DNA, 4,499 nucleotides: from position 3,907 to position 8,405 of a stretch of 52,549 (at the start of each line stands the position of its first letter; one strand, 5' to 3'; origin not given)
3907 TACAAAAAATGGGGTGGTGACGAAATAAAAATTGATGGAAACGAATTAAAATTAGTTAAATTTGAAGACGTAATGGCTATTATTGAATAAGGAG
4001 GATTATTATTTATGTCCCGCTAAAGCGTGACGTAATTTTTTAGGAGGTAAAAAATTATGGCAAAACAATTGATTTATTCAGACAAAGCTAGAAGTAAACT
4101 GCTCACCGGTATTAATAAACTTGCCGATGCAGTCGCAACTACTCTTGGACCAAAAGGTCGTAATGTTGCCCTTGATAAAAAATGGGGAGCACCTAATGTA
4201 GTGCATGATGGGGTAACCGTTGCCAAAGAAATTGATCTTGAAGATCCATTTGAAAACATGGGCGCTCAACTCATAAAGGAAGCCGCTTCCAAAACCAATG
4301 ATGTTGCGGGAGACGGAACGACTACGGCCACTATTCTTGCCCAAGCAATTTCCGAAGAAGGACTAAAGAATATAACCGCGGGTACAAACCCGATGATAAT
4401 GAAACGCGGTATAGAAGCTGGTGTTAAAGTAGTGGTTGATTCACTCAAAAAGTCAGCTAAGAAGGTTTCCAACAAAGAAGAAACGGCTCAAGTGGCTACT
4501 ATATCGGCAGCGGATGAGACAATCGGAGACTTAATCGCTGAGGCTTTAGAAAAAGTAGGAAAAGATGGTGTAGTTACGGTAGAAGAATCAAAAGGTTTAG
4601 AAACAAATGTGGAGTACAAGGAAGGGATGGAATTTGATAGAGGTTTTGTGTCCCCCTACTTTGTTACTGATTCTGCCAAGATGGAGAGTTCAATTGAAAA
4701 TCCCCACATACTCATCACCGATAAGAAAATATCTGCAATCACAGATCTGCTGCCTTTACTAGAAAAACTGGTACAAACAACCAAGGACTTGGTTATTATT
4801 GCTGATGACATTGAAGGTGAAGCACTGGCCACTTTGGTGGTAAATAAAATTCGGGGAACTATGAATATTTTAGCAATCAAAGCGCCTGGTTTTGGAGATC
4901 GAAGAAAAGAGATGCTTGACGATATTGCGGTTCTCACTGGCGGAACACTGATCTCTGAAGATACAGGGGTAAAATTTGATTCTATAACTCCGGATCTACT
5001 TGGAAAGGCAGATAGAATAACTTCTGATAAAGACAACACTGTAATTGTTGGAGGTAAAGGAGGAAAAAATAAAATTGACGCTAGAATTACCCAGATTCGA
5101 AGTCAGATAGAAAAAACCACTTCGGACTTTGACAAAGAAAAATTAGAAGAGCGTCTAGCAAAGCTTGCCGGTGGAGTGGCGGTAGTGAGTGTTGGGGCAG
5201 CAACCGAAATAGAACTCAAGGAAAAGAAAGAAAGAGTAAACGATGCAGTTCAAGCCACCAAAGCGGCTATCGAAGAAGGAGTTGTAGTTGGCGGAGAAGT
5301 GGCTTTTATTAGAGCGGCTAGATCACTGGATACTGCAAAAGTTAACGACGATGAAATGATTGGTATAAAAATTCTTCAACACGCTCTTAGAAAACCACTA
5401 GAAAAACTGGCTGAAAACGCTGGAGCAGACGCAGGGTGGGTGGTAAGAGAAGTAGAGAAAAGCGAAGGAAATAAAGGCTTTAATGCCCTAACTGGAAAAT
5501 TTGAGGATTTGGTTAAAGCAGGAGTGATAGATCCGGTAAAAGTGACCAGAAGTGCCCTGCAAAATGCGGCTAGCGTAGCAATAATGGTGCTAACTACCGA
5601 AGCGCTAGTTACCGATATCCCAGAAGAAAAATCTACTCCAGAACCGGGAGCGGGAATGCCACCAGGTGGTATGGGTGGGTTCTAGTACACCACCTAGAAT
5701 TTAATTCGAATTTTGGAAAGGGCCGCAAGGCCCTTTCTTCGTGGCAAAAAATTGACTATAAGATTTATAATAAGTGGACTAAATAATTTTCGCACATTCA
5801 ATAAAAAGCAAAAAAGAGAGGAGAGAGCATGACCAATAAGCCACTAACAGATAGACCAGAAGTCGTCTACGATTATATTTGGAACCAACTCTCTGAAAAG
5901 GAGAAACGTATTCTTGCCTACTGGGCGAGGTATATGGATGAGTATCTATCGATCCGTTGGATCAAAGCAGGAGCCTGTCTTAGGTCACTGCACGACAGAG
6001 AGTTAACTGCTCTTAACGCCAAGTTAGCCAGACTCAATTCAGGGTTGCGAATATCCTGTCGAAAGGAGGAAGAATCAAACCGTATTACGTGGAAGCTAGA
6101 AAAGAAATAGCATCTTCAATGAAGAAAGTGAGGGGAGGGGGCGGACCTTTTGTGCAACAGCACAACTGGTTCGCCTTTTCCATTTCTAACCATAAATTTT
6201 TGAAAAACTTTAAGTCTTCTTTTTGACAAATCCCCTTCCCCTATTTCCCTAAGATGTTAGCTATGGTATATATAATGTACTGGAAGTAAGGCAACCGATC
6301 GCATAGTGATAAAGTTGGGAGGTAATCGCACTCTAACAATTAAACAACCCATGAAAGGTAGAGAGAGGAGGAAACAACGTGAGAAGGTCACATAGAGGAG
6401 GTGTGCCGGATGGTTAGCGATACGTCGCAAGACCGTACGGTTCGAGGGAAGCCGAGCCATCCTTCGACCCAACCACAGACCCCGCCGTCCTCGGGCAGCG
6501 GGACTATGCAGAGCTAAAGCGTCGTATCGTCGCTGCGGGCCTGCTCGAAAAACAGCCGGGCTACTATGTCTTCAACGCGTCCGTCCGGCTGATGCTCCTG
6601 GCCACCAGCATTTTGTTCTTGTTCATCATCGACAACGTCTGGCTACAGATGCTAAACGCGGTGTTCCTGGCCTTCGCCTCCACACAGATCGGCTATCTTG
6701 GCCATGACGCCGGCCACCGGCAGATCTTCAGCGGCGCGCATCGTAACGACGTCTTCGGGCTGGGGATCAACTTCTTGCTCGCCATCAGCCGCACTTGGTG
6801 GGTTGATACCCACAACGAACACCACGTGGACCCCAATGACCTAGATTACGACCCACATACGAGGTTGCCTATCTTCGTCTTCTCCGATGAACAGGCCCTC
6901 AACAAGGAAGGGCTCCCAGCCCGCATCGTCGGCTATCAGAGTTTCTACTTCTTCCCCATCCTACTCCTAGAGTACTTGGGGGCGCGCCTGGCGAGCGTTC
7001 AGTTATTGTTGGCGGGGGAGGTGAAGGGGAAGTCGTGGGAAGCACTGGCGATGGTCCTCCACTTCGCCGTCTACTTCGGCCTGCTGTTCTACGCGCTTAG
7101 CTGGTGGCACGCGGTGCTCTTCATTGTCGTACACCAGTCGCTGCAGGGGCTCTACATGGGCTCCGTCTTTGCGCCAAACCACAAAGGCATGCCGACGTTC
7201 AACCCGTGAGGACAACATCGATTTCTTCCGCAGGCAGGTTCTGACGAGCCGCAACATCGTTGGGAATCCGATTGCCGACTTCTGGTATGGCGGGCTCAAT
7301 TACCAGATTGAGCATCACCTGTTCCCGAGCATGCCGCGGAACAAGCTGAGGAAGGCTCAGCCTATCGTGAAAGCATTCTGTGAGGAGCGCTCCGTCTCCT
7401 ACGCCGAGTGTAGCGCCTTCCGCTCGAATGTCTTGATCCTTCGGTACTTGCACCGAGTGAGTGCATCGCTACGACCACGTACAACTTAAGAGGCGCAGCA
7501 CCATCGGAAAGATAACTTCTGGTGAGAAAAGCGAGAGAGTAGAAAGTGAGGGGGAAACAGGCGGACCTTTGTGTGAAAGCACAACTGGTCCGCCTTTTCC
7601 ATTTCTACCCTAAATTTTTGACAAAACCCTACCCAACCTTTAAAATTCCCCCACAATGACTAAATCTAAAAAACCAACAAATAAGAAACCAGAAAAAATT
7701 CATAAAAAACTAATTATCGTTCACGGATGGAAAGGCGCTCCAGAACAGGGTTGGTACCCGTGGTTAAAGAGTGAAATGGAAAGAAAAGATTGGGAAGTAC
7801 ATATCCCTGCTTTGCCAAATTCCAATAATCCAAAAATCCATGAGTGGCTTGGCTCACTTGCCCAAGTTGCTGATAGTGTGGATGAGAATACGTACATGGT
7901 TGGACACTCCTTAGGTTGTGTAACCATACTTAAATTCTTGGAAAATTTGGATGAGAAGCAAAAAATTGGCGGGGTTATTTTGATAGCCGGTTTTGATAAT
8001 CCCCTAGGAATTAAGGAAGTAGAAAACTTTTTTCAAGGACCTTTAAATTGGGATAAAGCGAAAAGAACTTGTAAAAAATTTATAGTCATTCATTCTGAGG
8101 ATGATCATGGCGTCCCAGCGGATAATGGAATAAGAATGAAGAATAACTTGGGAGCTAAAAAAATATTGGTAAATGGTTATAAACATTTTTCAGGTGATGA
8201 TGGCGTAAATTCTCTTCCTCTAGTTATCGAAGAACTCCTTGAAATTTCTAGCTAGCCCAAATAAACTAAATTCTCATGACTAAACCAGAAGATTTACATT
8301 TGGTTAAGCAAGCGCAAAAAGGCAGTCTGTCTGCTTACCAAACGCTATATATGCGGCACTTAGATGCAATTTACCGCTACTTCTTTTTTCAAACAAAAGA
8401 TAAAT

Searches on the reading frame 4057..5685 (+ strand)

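Call 86: search_protein_families(library=pfam, proteins=[window:4057-5685:+], max_evalue=0.001)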
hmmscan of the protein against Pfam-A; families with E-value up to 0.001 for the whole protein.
window:4057-5685:+ (542 aa): 1 family
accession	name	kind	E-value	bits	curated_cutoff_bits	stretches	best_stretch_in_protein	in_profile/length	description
PF00118.29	Cpn60_TCP1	-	3.3e-75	254.1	34.3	1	22-520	1-488/490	TCP-1/cpn60 chaperonin family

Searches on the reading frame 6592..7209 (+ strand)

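Call 86: search_protein_families(library=pfam, proteins=[window:6592-7209:+], max_evalue=0.001)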
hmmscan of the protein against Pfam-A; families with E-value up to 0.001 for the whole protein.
window:6592-7209:+ (205 aa): 1 family
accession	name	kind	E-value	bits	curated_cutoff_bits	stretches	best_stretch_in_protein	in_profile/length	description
PF00487.30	FA_desaturase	-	6.3e-15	56.1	29.7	1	16-199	2-186/253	Fatty acid desaturase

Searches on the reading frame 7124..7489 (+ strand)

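Call 86: search_protein_families(library=pfam, proteins=[window:7124-7489:+], max_evalue=0.001)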
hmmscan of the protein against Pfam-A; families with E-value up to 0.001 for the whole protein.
window:7124-7489:+ (121 aa): 1 family
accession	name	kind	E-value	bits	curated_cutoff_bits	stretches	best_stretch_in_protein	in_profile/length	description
PF00487.30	FA_desaturase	-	1.2e-15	58.4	29.7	1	36-95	191-251/253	Fatty acid desaturase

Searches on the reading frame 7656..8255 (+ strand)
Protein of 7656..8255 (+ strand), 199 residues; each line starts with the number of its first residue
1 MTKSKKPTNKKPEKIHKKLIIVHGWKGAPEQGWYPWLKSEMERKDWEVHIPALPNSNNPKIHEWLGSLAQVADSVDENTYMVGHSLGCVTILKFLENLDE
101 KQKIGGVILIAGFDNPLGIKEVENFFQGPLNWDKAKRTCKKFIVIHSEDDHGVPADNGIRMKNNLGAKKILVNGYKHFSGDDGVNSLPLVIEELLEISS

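Call 86: search_protein_families(library=pfam, proteins=[window:7656-8255:+], max_evalue=0.001)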
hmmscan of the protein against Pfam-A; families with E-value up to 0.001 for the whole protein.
window:7656-8255:+ (199 aa): 4 families
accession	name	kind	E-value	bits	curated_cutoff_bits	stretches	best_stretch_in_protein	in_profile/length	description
PF06821.19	Ser_hydrolase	-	1.3e-25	90.7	22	1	19-193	1-169/172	Serine hydrolase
PF00561.26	Abhydrolase_1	-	1.9e-07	31.5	25.8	1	19-129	3-127/245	alpha/beta hydrolase fold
PF12697.13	Abhydrolase_6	-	5.6e-05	24.3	26.3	1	19-119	1-101/217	Alpha/beta hydrolase family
PF12146.15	Hydrolase_4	-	0.00079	19.2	27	0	74-112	73-109/239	Serine aminopeptidase, S33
